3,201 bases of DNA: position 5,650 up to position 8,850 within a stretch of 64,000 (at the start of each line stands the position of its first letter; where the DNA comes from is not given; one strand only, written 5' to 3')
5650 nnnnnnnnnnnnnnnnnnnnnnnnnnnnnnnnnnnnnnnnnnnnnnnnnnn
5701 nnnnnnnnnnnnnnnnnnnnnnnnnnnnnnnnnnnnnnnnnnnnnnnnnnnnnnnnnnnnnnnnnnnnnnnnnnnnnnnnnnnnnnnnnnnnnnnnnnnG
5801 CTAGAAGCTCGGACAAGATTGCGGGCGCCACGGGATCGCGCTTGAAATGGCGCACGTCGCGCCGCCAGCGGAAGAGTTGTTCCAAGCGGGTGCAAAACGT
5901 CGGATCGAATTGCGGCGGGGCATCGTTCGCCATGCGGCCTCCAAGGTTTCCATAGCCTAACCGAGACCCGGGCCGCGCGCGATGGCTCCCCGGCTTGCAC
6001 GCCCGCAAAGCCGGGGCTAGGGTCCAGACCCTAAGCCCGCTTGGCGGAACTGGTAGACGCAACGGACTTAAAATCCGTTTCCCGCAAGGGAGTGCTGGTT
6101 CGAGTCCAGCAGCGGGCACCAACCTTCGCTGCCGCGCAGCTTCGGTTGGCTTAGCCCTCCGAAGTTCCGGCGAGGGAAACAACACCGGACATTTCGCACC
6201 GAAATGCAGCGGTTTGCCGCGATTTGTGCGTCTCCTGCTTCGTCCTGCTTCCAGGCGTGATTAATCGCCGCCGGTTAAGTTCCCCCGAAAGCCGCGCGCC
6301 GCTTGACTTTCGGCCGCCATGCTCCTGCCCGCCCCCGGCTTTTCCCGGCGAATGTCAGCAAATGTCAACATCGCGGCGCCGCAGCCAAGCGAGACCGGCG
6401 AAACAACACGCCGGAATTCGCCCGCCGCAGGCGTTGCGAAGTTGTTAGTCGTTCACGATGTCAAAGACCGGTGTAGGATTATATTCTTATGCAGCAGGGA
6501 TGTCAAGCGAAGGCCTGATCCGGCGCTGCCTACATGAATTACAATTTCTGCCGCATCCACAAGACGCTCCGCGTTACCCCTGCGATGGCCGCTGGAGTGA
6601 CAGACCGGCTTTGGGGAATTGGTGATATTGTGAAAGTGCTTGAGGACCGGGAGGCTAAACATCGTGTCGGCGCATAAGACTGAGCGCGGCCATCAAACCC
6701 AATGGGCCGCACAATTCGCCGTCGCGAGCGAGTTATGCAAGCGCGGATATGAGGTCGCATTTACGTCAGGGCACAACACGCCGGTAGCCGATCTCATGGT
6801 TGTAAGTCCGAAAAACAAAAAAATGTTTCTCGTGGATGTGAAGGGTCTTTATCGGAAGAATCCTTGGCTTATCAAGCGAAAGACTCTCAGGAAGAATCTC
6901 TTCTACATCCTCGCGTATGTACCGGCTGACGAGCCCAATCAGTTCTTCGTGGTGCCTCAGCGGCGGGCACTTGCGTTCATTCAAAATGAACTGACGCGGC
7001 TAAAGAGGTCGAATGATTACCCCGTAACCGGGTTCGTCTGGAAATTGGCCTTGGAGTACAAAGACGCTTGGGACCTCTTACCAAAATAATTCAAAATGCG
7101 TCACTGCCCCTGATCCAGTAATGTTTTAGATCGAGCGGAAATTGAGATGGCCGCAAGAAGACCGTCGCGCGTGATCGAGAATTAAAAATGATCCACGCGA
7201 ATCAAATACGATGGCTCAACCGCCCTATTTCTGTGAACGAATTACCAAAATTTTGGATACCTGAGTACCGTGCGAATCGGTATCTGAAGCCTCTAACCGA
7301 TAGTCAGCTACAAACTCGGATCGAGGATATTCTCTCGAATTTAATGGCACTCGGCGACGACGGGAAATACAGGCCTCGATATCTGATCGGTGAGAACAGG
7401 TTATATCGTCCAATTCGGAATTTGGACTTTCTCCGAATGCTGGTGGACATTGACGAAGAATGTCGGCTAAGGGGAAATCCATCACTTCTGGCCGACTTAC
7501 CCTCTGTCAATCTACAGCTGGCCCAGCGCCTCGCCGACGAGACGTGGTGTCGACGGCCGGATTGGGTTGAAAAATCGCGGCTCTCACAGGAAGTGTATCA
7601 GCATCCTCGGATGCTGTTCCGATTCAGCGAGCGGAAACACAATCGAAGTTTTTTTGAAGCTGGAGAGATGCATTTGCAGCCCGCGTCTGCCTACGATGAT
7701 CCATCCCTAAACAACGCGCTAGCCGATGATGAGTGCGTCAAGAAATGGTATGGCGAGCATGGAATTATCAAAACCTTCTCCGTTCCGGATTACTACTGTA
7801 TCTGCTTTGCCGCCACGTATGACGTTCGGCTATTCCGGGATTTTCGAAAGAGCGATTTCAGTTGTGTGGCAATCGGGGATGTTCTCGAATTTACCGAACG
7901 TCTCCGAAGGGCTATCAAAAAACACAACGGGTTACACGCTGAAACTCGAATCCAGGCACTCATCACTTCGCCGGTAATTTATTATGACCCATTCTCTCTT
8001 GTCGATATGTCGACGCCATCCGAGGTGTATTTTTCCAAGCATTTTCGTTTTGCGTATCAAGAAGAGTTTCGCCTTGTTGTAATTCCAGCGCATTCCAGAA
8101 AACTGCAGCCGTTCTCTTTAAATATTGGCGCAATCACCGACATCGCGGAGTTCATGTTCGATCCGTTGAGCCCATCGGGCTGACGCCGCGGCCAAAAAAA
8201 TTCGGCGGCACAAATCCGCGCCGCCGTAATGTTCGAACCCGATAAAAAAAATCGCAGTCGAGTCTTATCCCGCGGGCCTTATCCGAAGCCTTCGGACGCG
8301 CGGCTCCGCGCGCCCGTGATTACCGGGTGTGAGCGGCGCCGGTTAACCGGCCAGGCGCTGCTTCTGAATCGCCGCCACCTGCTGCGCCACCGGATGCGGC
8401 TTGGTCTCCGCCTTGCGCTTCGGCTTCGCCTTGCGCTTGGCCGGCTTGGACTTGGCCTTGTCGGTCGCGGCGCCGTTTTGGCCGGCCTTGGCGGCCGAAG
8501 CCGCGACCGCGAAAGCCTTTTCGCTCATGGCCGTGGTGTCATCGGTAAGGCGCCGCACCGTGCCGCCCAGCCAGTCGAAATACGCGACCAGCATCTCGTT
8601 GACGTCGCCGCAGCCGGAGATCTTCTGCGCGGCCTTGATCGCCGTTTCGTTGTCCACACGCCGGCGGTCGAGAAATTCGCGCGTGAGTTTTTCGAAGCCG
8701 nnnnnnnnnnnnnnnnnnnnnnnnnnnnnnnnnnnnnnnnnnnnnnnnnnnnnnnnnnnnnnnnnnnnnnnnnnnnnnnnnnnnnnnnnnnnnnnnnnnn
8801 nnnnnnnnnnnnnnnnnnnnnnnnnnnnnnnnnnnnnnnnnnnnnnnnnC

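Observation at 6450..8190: Low-GC two-gene islet inserted next to tRNA-Leu(UAA): candidate undescribed defence/toxin module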

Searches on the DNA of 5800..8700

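Call 64: search_rna_families(source=window, start=5800, end=8700, threshold=evalue, max_evalue=1)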
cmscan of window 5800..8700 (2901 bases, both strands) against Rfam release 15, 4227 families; matches with E-value up to 1: 2.
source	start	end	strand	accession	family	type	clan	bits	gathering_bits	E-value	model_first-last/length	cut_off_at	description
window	6035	6118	+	RF00005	tRNA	Gene; tRNA;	CL00001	60.9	29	4.5e-12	1-71/71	no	tRNA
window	6035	6119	-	RF04354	Plastid-ycf2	Cis-reg;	-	20.7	65.7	0.56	1-75/75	no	Plastid-ycf2 5UTR RNA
